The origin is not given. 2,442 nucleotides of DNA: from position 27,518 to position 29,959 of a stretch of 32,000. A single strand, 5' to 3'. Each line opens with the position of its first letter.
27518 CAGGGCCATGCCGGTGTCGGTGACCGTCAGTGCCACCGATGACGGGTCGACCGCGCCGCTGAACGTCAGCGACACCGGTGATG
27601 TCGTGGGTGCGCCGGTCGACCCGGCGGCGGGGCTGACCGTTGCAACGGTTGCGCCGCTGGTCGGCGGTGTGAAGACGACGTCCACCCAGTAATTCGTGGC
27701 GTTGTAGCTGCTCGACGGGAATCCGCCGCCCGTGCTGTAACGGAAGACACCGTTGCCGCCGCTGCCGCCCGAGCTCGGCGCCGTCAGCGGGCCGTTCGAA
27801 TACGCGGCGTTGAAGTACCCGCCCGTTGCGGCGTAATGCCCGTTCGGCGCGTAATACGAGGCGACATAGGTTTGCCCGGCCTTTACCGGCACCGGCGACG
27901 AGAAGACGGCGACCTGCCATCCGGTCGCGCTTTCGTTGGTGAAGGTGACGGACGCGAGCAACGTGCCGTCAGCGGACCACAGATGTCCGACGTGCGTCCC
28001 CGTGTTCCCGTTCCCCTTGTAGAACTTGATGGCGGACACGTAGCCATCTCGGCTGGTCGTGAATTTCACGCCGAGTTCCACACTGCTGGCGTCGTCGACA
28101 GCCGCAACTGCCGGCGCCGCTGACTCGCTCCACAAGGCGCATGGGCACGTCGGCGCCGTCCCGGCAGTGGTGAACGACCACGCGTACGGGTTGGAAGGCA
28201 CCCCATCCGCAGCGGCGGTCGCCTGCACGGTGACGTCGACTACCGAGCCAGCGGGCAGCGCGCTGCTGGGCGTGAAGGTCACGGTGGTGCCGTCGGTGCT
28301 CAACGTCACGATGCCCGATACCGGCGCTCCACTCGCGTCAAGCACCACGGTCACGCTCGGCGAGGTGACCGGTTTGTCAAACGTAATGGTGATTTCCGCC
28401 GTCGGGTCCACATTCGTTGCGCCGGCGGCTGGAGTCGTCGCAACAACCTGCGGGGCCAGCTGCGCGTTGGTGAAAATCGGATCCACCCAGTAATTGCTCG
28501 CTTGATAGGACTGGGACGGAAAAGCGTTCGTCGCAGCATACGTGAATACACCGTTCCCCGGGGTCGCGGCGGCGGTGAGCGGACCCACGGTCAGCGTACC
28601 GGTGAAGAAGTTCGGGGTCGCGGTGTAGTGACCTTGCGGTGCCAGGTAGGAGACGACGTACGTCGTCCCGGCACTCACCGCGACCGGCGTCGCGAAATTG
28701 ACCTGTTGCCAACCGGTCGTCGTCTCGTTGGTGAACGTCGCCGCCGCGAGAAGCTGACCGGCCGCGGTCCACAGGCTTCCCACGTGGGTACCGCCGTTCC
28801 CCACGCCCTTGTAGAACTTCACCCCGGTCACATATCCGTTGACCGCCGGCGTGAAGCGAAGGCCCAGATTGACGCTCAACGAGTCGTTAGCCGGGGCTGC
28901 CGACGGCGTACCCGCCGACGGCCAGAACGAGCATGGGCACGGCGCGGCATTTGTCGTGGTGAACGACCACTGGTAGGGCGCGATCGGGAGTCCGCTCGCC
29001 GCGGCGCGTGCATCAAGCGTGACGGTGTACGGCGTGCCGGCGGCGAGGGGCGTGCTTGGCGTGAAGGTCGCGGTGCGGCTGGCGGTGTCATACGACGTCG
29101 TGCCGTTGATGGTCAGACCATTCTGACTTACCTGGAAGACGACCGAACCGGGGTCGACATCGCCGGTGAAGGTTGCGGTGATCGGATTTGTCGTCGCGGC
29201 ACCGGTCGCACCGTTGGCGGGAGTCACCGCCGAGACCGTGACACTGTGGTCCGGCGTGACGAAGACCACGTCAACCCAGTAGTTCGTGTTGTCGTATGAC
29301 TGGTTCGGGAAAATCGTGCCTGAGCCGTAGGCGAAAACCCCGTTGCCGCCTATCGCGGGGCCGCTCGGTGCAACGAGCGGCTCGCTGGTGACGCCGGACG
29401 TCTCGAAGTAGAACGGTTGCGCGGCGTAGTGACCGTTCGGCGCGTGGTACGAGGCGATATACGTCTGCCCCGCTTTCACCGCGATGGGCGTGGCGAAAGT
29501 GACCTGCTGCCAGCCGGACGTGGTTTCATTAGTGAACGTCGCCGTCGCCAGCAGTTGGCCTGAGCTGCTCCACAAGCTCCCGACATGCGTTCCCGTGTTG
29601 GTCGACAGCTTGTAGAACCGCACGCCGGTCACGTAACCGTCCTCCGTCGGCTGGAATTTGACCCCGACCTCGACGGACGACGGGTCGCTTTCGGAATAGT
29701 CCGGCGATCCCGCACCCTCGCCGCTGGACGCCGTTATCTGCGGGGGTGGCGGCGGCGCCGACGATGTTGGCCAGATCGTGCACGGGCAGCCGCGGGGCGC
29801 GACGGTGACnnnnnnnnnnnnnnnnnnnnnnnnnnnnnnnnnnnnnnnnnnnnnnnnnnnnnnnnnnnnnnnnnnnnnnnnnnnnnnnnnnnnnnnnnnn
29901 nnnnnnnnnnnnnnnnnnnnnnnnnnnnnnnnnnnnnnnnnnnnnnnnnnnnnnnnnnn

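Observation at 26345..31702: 1785-aa secreted protein: DMFase-beta-like domain followed by five CPC-capped DUF4082 modules, translationally coupled to a sugar aminotransferase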

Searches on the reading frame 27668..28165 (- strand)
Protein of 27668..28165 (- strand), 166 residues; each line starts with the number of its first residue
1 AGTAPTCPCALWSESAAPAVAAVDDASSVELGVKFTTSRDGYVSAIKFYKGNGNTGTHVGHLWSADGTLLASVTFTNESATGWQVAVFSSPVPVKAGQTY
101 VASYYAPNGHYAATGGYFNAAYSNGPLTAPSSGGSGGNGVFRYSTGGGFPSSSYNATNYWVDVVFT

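Call 31: predict_structure(alignment_id=A1)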
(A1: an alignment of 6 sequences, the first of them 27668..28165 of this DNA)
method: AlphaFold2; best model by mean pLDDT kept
length: 166 residues; sequences in the alignment: 6
mean_pLDDT: 71.6   pTM: 0.75
mean pLDDT of the five models: 71.6, 70.1, 67.7, 64.4, 63.9
residues with pLDDT >= 90: 27; 70-90: 66; 50-70: 52; < 50: 21
segments of 3 or more residues with pLDDT < 50: 1-4, 133-140, 154-158
pLDDT, mean of each block of 10 residues (from residue 1): 59 63 57 84 87 78 89 79 86 93 75 51 73 46 61 56 85
secondary structure, 60 per line:
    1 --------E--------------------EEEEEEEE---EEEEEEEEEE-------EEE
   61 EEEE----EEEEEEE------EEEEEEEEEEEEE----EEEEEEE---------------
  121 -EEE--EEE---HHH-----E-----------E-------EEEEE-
elements in order: E30-37 E41-50 E58-64 E69-75 E82-94 E99-105 E122-124 E127-129 E161-165
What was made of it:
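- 27668..28147 (-): DUF4082 module 3 with its CPC cap, aa 1186-1345. This is the module that was modelled. AlphaFold2 model pLDDT 71.6, pTM 0.75, an all-beta sandwich (call 31).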

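Call 35: fold_search(model_id=the predicted structure, library=pdb)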
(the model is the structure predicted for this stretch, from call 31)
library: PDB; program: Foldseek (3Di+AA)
matches with E <= 10: 1475; with E <= 0.001: 6
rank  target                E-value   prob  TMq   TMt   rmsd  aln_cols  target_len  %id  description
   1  9jwb_Z                6.1e-05  1.00  0.57  0.48   6.4       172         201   13  Cyanophage A4 capsid asymmetric unit (released 2025-04-09)
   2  9euj_G                1.4e-04  1.00  0.47  0.11   8.4       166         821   13  Cryo-EM structure of Staphylococcus aureus bacteriophage phi812 baseplate in the post-contraction state - sheath initi (released 2025-04-09)
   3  3gbw                  2.5e-04  1.00  0.47  0.48   5.9       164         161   18  Crystal structure of the first PHR domain of the Mouse Myc-binding protein 2 (MYCBP-2) (released 2009-03-24)
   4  9eui_Q                3.6e-04  1.00  0.47  0.11   6.6       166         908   13  Cryo-EM structure of Staphylococcus aureus bacteriophage phi812 baseplate in the post-contraction state - complete (released 2025-04-09)
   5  3hwj_A                5.3e-04  1.00  0.45  0.49   6.6       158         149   13  Crystal structure of the second PHR domain of Mouse Myc-binding protein 2 (MYCBP-2) (released 2009-07-21)
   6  3no8_A                7.9e-04  1.00  0.53  0.56   5.0       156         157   16  Crystal structure of the PHR domain from human BTBD2 Protein (released 2010-08-25)
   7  8h2i_bG               1.8e-03  0.97  0.39  0.16  12.0       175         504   10  Near-atomic structure of five-fold averaged PBCV-1 capsid (released 2022-11-16)
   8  8iqe_A                2.2e-03  0.77  0.23  0.10   7.5       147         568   14  Crystal structure of tetrameric K2-2 TSP (released 2024-02-21)
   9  2w3j                  2.8e-03  0.98  0.35  0.41   9.1       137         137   18  Structure of a family 35 carbohydrate binding module from an environmental isolate (released 2009-01-20)
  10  3hwj_B                3.3e-03  1.00  0.43  0.47   7.2       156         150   14  Crystal structure of the second PHR domain of Mouse Myc-binding protein 2 (MYCBP-2) (released 2009-07-21)
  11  3wnn_B                3.3e-03  1.00  0.36  0.11   5.7       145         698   14  D308A mutant of Bacillus circulans T-3040 cycloisomaltooligosaccharide glucanotransferase complexed with isomaltooctao (released 2014-02-05)
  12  8iq9_A                4.3e-03  0.66  0.22  0.10   7.8       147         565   15  Crystal structure of trimeric K2-2 TSP in complex with tetrasaccharide and octasaccharide (released 2024-02-21)
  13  8zdp_v                4.6e-03  1.00  0.47  0.12   7.4       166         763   14  Cryo-EM structure of Mycobacteriophage Douge Central fiber (gp20) (released 2025-06-25)
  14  8zdq_v                4.6e-03  1.00  0.47  0.11   7.4       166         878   14  Cryo-EM structure of Mycobacteriophage Douge complete baseplate (gp13, gp17, gp23, gp16, gp18 and gp20) (released 2025-06-25)
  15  8iq5_A                6.1e-03  0.47  0.21  0.10  10.3       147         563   14  Crystal structure of trimeric K2-2 TSP (released 2024-02-21)
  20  2w46_B                9.1e-03  0.99  0.36  0.42   4.0        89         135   18  CBM35 from Cellvibrio japonicus Abf62 (released 2009-01-27)
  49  8j3x_A                2.7e-02  0.98  0.35  0.17   3.7        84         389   15  Crystal structure of CBM6E from Saccharophagus degradans (released 2024-04-24)
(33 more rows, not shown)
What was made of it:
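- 27668..28147 (-): Foldseek matches to PHR, CBM35 and CBM6 domains and to phage capsid and baseplate proteins (TMq 0.34-0.57 among the matches named) (call 35).
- On Carbohydrate-binding module (functional class): Matches to CBM35 and CBM6 are loose (TMq about 0.34-0.37) and PHR domains match better (TMq 0.43-0.53) (calls 31, 35).
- Closest known: Beta-sandwich carbohydrate-binding modules CBM35 and CBM6, and PHR domains. Same: The DUF4082 model is an all-beta sandwich whose Foldseek matches include PHR domains (3gbw, 3no8; TMq 0.47-0.53), CBM35 (2w3j, 2w46) and CBM6 (8j3x) (call 35).
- DUF4082 models as a beta-sandwich related to PHR, CBM35 and CBM6 folds (calls 31, 35).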

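Call 58: search_solved_structures(query=A1, max_evalue=10, show_alignments=2)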
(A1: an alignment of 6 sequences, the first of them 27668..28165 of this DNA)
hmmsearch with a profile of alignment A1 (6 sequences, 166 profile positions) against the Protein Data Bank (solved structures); distinct sequences matched with E-value up to 10: 4.
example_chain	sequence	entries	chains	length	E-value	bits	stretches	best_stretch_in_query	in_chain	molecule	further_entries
7big_A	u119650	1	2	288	0.26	14.5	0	55-82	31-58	v13WRAP-T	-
7bif_A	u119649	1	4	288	0.27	14.4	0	58-82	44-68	v22WRAP-T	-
7bid_A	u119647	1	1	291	0.28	14.4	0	57-82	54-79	v31WRAP-T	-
7bie_A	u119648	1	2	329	0.39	13.9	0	57-82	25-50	nvWRAP-T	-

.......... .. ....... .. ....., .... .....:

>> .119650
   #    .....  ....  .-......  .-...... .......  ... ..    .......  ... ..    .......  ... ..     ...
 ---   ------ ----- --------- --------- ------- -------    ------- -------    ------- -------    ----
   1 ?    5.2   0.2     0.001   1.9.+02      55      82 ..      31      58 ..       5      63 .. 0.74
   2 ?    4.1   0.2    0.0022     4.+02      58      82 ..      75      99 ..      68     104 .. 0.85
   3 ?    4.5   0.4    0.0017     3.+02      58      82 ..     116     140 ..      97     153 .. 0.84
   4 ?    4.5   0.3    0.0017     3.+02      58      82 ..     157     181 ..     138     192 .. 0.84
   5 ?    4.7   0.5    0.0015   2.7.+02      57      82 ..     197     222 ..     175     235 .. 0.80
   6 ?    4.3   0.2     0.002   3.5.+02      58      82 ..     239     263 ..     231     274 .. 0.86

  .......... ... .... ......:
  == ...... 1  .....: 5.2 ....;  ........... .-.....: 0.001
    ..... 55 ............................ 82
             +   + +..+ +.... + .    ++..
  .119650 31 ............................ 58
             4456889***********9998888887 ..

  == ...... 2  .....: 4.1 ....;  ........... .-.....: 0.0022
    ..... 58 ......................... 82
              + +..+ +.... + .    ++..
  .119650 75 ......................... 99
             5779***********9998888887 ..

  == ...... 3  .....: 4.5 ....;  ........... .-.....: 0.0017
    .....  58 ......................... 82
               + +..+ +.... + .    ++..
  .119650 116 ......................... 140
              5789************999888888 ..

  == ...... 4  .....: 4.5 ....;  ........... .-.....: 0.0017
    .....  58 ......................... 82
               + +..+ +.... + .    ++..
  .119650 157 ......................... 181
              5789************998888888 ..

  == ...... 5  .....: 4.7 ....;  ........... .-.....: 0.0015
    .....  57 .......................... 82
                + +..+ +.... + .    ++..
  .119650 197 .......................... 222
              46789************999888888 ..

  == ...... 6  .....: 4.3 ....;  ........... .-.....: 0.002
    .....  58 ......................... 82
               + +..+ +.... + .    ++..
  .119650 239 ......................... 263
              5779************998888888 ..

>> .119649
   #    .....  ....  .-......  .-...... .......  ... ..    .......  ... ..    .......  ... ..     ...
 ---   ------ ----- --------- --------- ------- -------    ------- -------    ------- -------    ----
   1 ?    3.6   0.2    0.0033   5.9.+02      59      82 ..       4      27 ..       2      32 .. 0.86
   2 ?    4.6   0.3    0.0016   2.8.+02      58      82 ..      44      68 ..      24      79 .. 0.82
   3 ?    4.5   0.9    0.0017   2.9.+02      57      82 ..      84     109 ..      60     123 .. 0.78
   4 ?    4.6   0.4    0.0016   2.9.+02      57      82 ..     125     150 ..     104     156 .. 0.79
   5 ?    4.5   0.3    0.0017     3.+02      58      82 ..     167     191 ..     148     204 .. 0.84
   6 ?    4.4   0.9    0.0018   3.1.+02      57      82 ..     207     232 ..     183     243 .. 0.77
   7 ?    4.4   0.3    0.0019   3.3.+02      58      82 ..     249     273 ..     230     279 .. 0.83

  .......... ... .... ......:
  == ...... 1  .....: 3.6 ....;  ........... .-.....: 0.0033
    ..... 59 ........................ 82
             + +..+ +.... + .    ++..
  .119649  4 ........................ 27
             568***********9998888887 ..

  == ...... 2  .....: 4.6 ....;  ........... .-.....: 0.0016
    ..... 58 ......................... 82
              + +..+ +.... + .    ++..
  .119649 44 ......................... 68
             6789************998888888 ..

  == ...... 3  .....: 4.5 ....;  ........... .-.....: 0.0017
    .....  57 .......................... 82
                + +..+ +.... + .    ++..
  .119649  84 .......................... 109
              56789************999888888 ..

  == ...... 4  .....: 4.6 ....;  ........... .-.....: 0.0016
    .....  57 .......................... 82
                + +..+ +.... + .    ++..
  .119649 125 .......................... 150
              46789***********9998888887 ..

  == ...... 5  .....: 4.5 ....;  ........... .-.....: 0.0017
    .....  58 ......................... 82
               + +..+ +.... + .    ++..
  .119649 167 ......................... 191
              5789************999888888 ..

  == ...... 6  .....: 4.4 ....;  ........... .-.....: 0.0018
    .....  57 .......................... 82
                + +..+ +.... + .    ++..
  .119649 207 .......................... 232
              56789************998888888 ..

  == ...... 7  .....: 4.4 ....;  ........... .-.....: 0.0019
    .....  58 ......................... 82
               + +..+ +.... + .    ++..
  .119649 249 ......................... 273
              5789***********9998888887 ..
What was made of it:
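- Closest known: Beta-sandwich carbohydrate-binding modules CBM35 and CBM6, and PHR domains. Different: There is no sequence-level relationship to any solved structure (call 58).
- Tried and rejected: The DUF4082 profile against PDB sequences gave only chance WD-repeat designer proteins (call 58).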

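Call 86: search_protein_families(library=pfam, proteins=[window:27668-28165:-], max_evalue=0.001)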
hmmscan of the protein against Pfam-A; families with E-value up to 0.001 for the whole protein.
window:27668-28165:- (166 aa): 1 family
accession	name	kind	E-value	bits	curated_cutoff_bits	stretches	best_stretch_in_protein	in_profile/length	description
PF13313.11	DUF4082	-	2.9e-58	196.3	28.4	1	16-161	2-143/143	Domain of unknown function (DUF4082)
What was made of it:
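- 27668..28147 (-): Pfam E 2.9e-58 (call 86).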

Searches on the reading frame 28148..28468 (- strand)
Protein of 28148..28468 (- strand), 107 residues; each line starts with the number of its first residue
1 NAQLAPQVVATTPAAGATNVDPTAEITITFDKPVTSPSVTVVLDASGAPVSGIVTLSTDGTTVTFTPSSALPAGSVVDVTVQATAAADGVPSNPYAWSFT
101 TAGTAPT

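Call 86: search_protein_families(library=pfam, proteins=[window:28148-28468:-], max_evalue=0.001)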
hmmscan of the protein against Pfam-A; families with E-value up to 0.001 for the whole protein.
window:28148-28468:- (107 aa): 3 families
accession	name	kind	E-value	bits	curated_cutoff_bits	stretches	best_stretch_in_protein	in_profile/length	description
PF13205.12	Big_5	-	1.5e-18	67.9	23.6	1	5-101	4-105/105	Bacterial Ig-like domain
PF04234.18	CopC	-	1.4e-06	29.6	23.3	1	7-89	3-81/92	CopC domain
PF03793.24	PASTA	-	0.00068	20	23.2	0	7-32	40-64/64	PASTA domain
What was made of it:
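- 28166..28456 (-): Big_5 Ig-like spacer 2, aa 1083-1179. Pfam E 1.5e-18 (call 86).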

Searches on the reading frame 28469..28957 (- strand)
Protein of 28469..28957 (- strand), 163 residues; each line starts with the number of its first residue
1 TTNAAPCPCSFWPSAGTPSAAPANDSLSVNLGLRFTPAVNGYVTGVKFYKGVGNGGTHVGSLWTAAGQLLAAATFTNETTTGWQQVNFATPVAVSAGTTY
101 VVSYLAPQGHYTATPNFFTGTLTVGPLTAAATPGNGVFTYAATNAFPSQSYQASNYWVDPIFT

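Call 86: search_protein_families(library=pfam, proteins=[window:28469-28957:-], max_evalue=0.001)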
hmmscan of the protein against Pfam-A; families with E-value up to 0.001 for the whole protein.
window:28469-28957:- (163 aa): 1 family
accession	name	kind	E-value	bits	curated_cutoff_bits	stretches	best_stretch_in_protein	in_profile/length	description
PF13313.11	DUF4082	-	1.6e-55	187.4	28.4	1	17-158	3-143/143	Domain of unknown function (DUF4082)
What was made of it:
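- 28469..28939 (-): DUF4082 module 2 with its CPC cap, aa 922-1078. Pfam E 1.6e-55 (call 86).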

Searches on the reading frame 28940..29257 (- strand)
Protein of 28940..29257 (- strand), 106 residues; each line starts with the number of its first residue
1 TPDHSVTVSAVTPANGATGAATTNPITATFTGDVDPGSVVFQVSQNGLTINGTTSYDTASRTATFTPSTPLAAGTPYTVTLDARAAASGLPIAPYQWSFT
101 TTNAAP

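Call 86: search_protein_families(library=pfam, proteins=[window:28940-29257:-], max_evalue=0.001)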
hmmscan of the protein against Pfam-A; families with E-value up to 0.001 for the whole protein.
window:28940-29257:- (106 aa): 2 families
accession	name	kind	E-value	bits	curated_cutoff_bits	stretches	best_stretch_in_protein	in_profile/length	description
PF13205.12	Big_5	-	9.2e-18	65.3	23.6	1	5-101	4-105/105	Bacterial Ig-like domain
PF04234.18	CopC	-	0.00048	21.5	23.3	1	8-83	4-76/92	CopC domain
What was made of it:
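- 28955..29245 (-): Big_5 Ig-like spacer 1, about aa 820-916. Pfam E 9.2e-18 (call 86).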

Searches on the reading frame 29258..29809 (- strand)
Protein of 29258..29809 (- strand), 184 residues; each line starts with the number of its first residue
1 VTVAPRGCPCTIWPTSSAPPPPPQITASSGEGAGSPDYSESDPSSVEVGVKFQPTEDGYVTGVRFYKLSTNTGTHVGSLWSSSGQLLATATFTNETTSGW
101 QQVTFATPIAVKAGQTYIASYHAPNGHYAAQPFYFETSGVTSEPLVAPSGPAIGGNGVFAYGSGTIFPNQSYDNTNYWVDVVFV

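Call 86: search_protein_families(library=pfam, proteins=[window:29258-29809:-], max_evalue=0.001)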
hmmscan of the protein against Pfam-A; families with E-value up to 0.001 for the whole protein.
window:29258-29809:- (184 aa): 1 family
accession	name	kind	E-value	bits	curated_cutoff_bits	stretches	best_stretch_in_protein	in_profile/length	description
PF13313.11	DUF4082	-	1.7e-57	193.8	28.4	1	36-179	4-143/143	Domain of unknown function (DUF4082)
